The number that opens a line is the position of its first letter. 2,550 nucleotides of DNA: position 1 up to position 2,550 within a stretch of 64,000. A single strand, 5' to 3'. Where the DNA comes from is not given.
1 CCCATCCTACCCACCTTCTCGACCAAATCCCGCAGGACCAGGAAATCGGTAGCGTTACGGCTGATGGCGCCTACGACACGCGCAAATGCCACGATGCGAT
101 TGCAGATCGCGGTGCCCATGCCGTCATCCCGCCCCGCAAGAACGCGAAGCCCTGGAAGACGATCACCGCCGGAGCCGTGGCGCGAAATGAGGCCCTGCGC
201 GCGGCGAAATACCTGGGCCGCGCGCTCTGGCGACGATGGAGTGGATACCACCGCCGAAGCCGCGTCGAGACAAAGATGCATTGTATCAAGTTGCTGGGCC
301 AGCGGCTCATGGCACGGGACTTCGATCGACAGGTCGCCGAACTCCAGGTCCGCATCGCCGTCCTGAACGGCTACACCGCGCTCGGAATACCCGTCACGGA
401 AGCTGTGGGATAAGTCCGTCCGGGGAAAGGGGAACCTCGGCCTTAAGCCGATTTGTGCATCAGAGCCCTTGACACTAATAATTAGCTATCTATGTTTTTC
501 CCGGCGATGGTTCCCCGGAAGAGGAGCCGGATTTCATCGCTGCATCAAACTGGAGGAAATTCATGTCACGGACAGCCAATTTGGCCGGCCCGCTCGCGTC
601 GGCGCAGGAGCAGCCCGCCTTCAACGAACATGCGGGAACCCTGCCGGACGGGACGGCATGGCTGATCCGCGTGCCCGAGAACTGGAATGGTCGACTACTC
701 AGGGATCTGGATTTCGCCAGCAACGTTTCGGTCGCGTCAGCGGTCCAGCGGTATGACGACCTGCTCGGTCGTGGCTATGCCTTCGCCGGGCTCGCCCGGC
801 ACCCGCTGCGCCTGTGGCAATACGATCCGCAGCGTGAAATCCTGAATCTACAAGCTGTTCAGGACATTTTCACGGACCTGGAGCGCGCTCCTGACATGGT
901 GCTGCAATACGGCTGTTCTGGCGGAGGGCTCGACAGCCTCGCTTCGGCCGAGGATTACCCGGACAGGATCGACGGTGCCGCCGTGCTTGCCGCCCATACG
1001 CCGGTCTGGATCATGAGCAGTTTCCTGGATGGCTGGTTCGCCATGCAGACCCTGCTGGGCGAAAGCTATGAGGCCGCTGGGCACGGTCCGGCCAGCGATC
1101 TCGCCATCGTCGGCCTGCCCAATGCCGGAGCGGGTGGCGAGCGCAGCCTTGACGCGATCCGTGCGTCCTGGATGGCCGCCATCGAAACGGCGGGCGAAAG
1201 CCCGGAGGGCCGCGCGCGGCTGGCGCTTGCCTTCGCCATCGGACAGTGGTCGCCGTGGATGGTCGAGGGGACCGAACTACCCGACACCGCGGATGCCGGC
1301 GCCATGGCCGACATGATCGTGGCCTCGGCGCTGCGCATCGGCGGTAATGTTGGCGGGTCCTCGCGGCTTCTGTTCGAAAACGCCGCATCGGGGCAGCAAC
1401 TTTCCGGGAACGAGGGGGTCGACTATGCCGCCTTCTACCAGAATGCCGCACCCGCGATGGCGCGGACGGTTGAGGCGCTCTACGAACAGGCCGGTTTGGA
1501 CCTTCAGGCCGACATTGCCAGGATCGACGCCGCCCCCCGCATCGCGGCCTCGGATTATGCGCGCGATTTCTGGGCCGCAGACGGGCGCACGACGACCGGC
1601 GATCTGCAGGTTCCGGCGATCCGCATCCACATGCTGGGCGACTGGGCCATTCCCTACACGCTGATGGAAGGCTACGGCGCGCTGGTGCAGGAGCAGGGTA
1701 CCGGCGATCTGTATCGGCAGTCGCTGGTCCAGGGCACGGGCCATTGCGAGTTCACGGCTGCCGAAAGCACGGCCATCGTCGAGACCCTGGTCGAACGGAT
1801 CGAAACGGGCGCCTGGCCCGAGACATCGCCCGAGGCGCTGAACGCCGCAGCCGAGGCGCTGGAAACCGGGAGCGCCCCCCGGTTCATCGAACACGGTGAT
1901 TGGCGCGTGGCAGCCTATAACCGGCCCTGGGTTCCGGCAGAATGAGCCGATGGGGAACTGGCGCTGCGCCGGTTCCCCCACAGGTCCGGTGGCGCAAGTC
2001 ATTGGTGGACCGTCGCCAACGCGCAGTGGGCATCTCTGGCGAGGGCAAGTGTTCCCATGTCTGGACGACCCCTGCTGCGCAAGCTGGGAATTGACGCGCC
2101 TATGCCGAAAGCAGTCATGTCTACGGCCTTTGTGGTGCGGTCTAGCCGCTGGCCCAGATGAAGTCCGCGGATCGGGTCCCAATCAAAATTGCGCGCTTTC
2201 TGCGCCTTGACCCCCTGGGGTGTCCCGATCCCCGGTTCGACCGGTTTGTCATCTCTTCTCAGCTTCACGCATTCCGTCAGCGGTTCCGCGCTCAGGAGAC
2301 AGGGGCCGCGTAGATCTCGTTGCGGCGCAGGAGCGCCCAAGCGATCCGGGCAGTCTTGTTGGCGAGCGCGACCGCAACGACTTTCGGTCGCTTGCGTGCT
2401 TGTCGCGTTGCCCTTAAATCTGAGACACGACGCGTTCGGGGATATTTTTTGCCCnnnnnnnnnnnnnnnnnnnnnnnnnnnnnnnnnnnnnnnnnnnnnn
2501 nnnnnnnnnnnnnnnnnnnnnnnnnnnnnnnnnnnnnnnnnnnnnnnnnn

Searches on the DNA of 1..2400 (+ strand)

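Call 14: search_dna_similar(query=window:1-2400:+, collection=plasmids, mode=near, max_rows=12)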
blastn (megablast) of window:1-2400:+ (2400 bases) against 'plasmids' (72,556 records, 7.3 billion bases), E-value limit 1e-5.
Records with a match: 71; places in all: 91; records where one place covers at least 80% of the query: 18.
Best place of each record, by identity: >=99% 18; 95-99% 1; 90-95% 2; 80-90% 46; 60-80% 4.
By first word of the organism name: Pseudosulfitobacter 30; Phaeobacter 11; Paracoccus 5; Salipiger 3; Thioclava 3; Leisingera 3; Sagittula 2; Celeribacter 1; Roseibium 1; Limimaricola 1; and 11 more.
By predicted mobility (MOB-suite, as given by PLSDB): non-mobilizable 48; conjugative 20; mobilizable 3.
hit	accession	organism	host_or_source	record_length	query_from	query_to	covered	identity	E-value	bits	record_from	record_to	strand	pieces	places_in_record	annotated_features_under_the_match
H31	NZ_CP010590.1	Phaeobacter gallaeciensis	cell culture,clam larvae aquaculture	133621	1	2400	100%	100.0%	0e+0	4443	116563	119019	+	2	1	hypothetical protein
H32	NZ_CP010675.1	Phaeobacter gallaeciensis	cell culture,clam larvae aquaculture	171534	1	2400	100%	100.0%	0e+0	4443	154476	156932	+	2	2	hypothetical protein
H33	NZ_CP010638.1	Phaeobacter gallaeciensis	cell culture,clam aquaculture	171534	1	2400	100%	100.0%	0e+0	4443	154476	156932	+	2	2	hypothetical protein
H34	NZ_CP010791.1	Phaeobacter gallaeciensis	cell culture,algae aquaculture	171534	1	2400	100%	100.0%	0e+0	4443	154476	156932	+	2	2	hypothetical protein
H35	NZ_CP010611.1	Phaeobacter inhibens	cell culture,clam larvae aquaculture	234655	1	2400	100%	100.0%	0e+0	4443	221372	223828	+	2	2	hypothetical protein | IS110 family transposase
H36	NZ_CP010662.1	Phaeobacter inhibens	cell culture,clam larvae aquaculture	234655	1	2400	100%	100.0%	0e+0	4443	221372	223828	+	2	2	hypothetical protein | IS110 family transposase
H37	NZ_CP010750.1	Phaeobacter inhibens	cell culture,algae aquaculture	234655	1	2400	100%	100.0%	0e+0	4443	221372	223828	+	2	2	hypothetical protein | IS110 family transposase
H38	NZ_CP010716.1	Phaeobacter piscinae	cell culture,fish larvae aquaculture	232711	1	2400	100%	100.0%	0e+0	4443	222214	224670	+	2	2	hypothetical protein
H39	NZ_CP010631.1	Phaeobacter inhibens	cell culture,clam larvae aquaculture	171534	1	2400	100%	100.0%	0e+0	4443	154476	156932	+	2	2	hypothetical protein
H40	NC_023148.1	Phaeobacter gallaeciensis DSM 26640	-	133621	1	2400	100%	100.0%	0e+0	4443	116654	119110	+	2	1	hypothetical protein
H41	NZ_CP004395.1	Celeribacter indicus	-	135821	1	2400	100%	100.0%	0e+0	4443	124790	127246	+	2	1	hypothetical protein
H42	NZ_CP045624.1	Roseibium aggregatum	-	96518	1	2400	100%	100.0%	0e+0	4443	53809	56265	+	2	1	hypothetical protein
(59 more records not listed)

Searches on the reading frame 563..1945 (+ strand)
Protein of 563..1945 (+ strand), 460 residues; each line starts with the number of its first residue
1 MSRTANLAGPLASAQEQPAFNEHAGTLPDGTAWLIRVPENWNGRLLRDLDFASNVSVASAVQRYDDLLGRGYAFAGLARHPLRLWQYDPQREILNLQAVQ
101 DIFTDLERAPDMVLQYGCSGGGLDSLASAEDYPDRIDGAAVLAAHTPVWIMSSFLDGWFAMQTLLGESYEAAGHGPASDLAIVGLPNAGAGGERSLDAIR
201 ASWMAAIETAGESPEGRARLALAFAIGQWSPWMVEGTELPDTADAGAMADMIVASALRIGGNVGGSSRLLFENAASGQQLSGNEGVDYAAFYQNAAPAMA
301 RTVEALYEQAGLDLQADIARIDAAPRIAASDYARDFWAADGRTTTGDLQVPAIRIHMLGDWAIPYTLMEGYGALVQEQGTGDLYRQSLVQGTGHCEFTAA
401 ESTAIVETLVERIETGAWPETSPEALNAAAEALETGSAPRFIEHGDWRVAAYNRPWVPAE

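Call 64: search_protein_families(library=pfam, proteins=[window:563-1945:+], max_evalue=0.01)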
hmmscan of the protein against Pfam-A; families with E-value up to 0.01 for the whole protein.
window:563-1945:+ (460 aa): 1 family
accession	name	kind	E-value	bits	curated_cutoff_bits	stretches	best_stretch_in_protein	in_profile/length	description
PF07519.17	Tannase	-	0.0076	15.6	29.8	0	104-140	111-147/490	Tannase and feruloyl esterase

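Call 82: find_encoding_contigs(protein=window:563-1945:+, flank=10000, max_places=6)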
Protein window:563-1945:+ (460 aa): 19 contigs read that carry it; 6 places shown.
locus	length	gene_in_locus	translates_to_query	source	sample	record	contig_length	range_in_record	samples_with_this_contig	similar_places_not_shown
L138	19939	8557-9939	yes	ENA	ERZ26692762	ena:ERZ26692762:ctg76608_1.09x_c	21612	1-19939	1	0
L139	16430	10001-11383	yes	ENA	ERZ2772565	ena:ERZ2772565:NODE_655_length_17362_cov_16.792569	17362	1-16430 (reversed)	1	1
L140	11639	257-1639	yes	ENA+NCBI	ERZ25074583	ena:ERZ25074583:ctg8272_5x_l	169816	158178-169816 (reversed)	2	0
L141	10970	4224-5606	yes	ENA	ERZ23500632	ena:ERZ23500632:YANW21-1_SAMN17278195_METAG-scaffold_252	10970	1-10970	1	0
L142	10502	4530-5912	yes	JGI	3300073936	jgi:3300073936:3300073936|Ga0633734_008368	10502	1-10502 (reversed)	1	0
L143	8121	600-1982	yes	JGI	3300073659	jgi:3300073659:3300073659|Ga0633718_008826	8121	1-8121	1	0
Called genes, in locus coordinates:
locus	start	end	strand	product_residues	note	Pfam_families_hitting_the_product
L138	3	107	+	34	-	?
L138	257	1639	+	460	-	-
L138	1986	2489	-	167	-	PF02371:Transposase_20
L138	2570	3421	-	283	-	PF06527:TniQ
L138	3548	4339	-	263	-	PF06527:TniQ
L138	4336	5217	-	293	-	PF05621:TniB, PF13191:AAA_16, PF13401:AAA_22, PF00004:AAA (weak)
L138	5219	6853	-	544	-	PF13551:HTH_29 (faint), PF09039:HTH_Tnp_Mu_2 (weak), PF00665:rve, PF09299:Mu-transpos_C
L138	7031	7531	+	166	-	-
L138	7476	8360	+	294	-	PF13737:DDE_Tnp_1_5, PF01609:DDE_Tnp_1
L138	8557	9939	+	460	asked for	-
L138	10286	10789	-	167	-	PF02371:Transposase_20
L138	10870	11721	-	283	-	PF06527:TniQ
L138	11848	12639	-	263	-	PF06527:TniQ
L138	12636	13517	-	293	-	PF05621:TniB, PF13191:AAA_16, PF13401:AAA_22, PF00004:AAA (weak)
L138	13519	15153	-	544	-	PF13551:HTH_29 (faint), PF09039:HTH_Tnp_Mu_2 (weak), PF00665:rve, PF09299:Mu-transpos_C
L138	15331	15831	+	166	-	-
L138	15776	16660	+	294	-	PF13737:DDE_Tnp_1_5, PF01609:DDE_Tnp_1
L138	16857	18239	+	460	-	-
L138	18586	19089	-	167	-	PF02371:Transposase_20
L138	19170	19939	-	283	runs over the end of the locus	PF06527:TniQ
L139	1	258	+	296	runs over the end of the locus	PF04909:Amidohydro_2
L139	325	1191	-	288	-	PF02749:QRPTase_N, PF01729:QRPTase_C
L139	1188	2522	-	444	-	PF00355:Rieske, PF19301:LigXa_C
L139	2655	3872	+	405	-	PF01408:GFO_IDH_MocA, PF02894:GFO_IDH_MocA_C (weak), PF22725:GFO_IDH_MocA_C3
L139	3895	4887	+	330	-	PF09084:NMT1 (faint)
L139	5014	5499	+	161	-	PF22381:Staph_reg_Sar_Rot (weak), PF12802:MarR_2, PF01047:MarR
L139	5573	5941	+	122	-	-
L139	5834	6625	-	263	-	PF06527:TniQ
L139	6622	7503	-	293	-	PF05621:TniB, PF13191:AAA_16, PF13401:AAA_22, PF00004:AAA (weak)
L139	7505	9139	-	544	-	PF13551:HTH_29 (faint), PF09039:HTH_Tnp_Mu_2 (weak), PF00665:rve, PF09299:Mu-transpos_C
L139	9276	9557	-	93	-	-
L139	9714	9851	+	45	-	-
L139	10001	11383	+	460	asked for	-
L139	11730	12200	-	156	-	PF02371:Transposase_20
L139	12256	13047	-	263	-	PF06527:TniQ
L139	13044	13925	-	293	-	PF05621:TniB, PF13191:AAA_16, PF13401:AAA_22, PF00004:AAA (weak)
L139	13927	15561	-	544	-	PF13551:HTH_29 (faint), PF09039:HTH_Tnp_Mu_2 (weak), PF00665:rve, PF09299:Mu-transpos_C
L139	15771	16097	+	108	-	-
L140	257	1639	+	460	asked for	-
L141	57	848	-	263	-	PF06527:TniQ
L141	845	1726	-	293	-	PF05621:TniB, PF13191:AAA_16, PF13401:AAA_22, PF00004:AAA (weak)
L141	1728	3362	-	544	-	PF13551:HTH_29 (faint), PF09039:HTH_Tnp_Mu_2 (weak), PF00665:rve, PF09299:Mu-transpos_C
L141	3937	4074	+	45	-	-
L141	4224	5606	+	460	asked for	-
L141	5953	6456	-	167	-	PF02371:Transposase_20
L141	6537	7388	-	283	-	PF06527:TniQ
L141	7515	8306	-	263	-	PF06527:TniQ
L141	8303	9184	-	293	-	PF05621:TniB, PF13191:AAA_16, PF13401:AAA_22, PF00004:AAA (weak)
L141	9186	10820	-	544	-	PF13551:HTH_29 (faint), PF09039:HTH_Tnp_Mu_2 (weak), PF00665:rve, PF09299:Mu-transpos_C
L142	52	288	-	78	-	-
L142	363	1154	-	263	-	PF06527:TniQ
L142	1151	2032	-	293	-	PF05621:TniB, PF13191:AAA_16, PF13401:AAA_22, PF00004:AAA (weak)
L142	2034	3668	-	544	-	PF13551:HTH_29 (faint), PF09039:HTH_Tnp_Mu_2 (weak), PF00665:rve, PF09299:Mu-transpos_C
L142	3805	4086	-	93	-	-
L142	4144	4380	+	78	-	-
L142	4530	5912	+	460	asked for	-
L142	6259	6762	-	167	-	PF02371:Transposase_20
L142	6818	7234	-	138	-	-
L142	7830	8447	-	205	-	PF00239:Resolvase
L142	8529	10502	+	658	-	?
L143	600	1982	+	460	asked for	-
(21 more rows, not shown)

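Call 89: search_protein_families(library=pfam, proteins=[L138:1986-2489:-], max_evalue=0.001)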
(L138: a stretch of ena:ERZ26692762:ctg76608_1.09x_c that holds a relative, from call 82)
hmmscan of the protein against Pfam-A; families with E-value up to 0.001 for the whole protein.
L138:1986-2489:- (167 aa): 1 family
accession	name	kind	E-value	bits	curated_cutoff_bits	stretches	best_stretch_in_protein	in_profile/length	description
PF02371.22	Transposase_20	-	2.1e-26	92.5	21.3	1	41-120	2-81/87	Transposase IS116/IS110/IS902 family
